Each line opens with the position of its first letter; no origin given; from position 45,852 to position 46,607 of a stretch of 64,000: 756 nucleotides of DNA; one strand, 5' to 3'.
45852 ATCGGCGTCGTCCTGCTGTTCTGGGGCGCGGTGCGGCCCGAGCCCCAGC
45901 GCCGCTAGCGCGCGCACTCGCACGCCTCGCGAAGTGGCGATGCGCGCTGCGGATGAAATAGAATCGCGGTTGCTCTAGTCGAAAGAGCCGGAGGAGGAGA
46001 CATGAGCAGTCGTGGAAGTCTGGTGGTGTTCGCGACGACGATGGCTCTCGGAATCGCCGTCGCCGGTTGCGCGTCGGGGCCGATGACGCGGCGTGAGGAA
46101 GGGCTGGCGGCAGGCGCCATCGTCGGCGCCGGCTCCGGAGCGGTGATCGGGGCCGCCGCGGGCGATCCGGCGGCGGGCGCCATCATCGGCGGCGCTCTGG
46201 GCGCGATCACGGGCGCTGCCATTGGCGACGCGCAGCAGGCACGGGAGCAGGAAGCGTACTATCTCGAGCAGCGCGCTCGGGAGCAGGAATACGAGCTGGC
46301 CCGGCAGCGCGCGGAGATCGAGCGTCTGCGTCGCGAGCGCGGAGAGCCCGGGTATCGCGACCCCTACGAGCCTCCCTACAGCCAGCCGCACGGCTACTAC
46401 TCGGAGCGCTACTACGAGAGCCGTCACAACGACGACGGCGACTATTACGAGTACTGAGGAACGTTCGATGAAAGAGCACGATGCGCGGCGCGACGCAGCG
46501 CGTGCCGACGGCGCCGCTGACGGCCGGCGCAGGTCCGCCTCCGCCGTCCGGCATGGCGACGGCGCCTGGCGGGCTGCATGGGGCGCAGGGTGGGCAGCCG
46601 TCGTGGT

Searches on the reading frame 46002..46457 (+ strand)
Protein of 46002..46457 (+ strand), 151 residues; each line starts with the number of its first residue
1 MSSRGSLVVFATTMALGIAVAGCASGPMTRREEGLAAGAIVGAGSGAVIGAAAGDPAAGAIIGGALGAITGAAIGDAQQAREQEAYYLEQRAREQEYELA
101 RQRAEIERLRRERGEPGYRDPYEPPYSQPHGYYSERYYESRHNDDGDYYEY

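Call 68: search_protein_families(library=pfam, proteins=[window:46002-46457:+], max_evalue=0.01)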
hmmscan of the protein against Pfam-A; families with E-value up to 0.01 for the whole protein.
window:46002-46457:+ (151 aa): 5 families
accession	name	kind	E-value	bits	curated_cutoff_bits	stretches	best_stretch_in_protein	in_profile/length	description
PF13488.11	Gly-zipper_Omp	-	4.2e-07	30.2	25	1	38-81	2-45/46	Glycine zipper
PF13441.11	Gly-zipper_YMGG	-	2.3e-06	27.6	28.9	1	35-76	3-44/45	YMGG-like Gly-zipper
PF05433.20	Rick_17kDa_Anti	-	0.0024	18.2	24.2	1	38-75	2-43/43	Glycine zipper 2TM domain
PF13436.11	Gly-zipper_OmpA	-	0.0032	17.7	27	1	36-73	5-42/44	Glycine-zipper domain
PF04306.18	DUF456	-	0.0039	17.9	29.4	1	7-74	31-97/139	Protein of unknown function (DUF456)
